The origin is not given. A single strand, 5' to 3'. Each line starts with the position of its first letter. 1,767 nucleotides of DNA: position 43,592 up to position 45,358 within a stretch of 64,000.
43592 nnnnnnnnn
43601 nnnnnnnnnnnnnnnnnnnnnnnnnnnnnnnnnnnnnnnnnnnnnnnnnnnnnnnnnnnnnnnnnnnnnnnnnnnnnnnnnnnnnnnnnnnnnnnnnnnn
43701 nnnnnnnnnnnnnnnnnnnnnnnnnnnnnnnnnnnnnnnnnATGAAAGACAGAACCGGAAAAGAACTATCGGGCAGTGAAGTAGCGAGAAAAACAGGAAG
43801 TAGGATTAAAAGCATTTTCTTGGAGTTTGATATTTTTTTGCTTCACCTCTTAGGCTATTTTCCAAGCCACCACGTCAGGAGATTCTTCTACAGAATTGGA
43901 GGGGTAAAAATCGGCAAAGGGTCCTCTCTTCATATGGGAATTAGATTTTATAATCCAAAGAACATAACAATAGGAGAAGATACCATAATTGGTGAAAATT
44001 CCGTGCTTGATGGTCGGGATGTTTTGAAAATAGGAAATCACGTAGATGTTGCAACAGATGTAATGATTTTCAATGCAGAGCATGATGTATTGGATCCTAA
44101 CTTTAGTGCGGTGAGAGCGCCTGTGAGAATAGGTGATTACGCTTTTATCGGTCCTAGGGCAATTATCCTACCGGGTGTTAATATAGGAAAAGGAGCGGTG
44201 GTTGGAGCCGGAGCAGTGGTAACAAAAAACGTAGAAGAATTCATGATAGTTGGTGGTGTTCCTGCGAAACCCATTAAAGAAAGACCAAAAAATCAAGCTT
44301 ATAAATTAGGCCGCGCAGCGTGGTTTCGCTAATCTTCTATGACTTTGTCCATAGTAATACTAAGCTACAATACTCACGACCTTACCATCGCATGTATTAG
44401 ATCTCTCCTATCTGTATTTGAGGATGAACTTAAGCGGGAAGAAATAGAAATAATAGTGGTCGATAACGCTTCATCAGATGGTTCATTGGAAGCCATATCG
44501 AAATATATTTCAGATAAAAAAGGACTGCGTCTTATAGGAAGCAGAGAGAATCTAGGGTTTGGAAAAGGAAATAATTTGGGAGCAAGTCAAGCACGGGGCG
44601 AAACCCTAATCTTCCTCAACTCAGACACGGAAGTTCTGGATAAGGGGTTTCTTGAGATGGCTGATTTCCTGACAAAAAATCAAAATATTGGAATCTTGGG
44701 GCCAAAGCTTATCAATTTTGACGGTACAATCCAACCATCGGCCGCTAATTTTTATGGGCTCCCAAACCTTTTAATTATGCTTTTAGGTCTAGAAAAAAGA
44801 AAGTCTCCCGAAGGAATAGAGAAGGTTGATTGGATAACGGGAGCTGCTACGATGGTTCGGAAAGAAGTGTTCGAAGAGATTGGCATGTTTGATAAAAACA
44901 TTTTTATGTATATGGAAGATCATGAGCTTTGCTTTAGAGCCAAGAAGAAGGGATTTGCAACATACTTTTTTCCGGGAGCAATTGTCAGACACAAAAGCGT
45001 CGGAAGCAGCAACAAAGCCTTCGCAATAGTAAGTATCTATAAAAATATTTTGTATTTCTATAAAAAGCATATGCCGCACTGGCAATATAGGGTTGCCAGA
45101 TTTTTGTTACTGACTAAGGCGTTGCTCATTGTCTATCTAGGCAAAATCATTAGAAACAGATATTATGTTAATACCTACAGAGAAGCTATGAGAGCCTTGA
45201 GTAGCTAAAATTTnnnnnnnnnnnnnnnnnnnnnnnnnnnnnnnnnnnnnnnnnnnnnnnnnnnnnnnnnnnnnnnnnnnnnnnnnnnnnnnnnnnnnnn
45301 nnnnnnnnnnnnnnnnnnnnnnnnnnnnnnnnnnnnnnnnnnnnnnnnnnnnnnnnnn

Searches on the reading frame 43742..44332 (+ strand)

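Call 38: search_protein_families(library=pfam, proteins=[window:43742-44332:+], max_evalue=0.001)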
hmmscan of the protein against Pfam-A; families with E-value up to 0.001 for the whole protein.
window:43742-44332:+ (196 aa): 3 families
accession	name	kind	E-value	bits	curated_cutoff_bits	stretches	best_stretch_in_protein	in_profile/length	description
PF00132.30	Hexapep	-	1.6e-15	56.5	27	1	128-162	2-36/36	Bacterial transferase hexapeptide (six repeats)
PF14602.12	Hexapep_2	-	4.6e-13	49.1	27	1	127-162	1-34/34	Hexapeptide repeat of succinyl-transferase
PF25084.1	LbH_EIF2B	-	0.00025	21.4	54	0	73-164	20-103/105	EIF2B subunit epsilon LbH domain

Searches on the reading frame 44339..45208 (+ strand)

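Call 38: search_protein_families(library=pfam, proteins=[window:44339-45208:+], max_evalue=0.001)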
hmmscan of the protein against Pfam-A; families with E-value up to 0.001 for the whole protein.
window:44339-45208:+ (289 aa): 5 families
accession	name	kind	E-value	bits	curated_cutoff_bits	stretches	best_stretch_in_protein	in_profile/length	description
PF00535.33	Glycos_transf_2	-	3.9e-24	85.9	23.3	1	4-182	1-168/168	Glycosyl transferase family 2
PF13641.12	Glyco_tranf_2_3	-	6e-13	49.8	27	1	3-227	3-219/230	Glycosyltransferase like family 2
PF10111.15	Glyco_tranf_2_2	-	1.5e-07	31.7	27.3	1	33-104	27-99/276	Glycosyltransferase like family 2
PF13632.12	Glyco_trans_2_3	-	4.5e-07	30.3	27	1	91-222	3-127/198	Glycosyl transferase family group 2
PF13712.12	Glyco_tranf_2_5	-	0.00044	20.5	27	1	74-208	41-177/210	Glycosyltransferase like family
